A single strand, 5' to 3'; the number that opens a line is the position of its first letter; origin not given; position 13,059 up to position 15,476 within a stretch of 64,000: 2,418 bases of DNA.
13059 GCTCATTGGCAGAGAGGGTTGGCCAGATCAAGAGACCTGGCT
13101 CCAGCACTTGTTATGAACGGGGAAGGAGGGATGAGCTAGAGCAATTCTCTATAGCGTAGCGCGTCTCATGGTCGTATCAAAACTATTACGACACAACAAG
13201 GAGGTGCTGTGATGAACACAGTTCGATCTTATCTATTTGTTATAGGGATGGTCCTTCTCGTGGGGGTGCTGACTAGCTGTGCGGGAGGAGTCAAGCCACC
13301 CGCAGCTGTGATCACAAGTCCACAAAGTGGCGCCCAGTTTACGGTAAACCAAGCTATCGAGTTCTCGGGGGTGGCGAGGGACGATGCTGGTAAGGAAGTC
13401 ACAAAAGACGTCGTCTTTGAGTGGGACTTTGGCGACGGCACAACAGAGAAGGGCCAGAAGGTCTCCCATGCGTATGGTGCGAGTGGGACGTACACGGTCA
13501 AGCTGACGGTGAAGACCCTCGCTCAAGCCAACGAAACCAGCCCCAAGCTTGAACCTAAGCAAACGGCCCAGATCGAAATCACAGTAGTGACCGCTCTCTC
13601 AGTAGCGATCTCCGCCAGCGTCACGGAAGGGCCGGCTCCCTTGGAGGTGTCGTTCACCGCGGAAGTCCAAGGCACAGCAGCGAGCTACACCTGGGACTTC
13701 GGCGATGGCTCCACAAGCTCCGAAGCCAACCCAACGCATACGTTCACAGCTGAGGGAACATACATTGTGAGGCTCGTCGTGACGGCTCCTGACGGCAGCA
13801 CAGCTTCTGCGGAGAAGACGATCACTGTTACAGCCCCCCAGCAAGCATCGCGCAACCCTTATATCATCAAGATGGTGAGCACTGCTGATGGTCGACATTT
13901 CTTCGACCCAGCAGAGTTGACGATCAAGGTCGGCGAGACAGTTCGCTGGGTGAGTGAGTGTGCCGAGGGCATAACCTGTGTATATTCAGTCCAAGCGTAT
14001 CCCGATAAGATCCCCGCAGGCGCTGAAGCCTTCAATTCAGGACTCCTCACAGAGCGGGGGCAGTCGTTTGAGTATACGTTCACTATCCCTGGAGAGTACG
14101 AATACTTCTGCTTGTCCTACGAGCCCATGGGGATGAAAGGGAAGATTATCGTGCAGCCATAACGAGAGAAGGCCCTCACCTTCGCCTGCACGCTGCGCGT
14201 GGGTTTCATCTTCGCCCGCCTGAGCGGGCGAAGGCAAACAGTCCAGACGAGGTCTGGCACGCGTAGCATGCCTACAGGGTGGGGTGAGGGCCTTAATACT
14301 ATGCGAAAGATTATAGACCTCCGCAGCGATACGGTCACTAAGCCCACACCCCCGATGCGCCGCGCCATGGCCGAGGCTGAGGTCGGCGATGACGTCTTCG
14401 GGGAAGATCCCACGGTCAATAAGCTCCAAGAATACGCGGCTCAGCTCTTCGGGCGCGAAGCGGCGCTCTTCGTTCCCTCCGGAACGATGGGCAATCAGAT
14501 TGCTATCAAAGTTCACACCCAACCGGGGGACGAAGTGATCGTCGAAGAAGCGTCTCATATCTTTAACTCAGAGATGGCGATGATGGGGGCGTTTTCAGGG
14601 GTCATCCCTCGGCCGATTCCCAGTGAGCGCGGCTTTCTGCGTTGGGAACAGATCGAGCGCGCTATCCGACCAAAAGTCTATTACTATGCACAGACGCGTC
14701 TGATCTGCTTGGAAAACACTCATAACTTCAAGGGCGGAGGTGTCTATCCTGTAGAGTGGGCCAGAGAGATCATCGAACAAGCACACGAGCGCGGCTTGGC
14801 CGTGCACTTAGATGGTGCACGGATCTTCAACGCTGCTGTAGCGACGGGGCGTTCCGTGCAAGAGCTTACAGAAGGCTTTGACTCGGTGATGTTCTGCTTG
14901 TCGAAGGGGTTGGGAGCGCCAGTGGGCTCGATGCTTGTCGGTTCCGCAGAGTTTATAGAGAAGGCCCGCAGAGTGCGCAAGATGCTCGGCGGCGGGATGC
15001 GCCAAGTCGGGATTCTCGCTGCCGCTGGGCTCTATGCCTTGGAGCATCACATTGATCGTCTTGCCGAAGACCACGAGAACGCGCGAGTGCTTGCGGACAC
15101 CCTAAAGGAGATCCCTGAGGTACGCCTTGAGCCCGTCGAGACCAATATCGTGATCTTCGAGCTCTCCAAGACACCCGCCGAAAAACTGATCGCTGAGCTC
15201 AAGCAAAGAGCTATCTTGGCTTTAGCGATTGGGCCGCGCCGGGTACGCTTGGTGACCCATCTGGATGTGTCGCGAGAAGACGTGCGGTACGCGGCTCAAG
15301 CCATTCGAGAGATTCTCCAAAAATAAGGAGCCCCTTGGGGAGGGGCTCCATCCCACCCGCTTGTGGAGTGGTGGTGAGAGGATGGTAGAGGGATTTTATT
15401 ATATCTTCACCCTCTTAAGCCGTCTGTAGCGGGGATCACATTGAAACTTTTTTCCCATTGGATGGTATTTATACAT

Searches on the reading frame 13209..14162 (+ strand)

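Call 58: search_protein_families(library=pfam, proteins=[window:13209-14162:+], max_evalue=0.0001)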
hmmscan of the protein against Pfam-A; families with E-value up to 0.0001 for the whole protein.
window:13209-14162:+ (317 aa): 4 families
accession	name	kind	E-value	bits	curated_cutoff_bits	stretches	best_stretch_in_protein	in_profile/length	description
PF18911.6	PKD_4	-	7.6e-37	125.7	27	2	136-208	12-84/85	PKD domain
PF00801.26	PKD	-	1.1e-29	102.7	23.5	2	133-201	3-75/80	PKD domain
PF00127.26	Copper-bind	-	2e-12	47.8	21.2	1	225-316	7-99/99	Copper binding proteins, plastocyanin/azurin family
PF22352.2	K319L-like_PKD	-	2.1e-05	24.9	27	0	152-207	22-84/84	K319L-like, PKD domain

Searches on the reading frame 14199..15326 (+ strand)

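Call 58: search_protein_families(library=pfam, proteins=[window:14199-15326:+], max_evalue=0.0001)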
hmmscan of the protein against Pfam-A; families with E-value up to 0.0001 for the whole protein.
window:14199-15326:+ (375 aa): 6 families
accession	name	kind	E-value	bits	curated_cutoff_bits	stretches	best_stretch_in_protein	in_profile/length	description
PF01212.27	Beta_elim_lyase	-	1.3e-112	376.3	27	1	40-323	1-286/288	Beta-eliminating lyase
PF00155.27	Aminotran_1_2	-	3.8e-13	49.8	19.7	1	53-369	22-361/361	Aminotransferase class I and II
PF00266.25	Aminotran_5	-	2e-09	37.4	21.5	1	82-269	54-232/371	Aminotransferase class-V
PF01041.23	DegT_DnrJ_EryC1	-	4.8e-07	29.8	19.8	0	68-159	21-112/360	DegT/DnrJ/EryC1/StrS aminotransferase family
PF01276.26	OKR_DC_1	-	8.7e-06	25.2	27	1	65-207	60-205/417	Orn/Lys/Arg decarboxylase, major domain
PF01053.26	Cys_Met_Meta_PP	-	9.9e-06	24.8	27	1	70-309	51-273/381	Cys/Met metabolism PLP-dependent enzyme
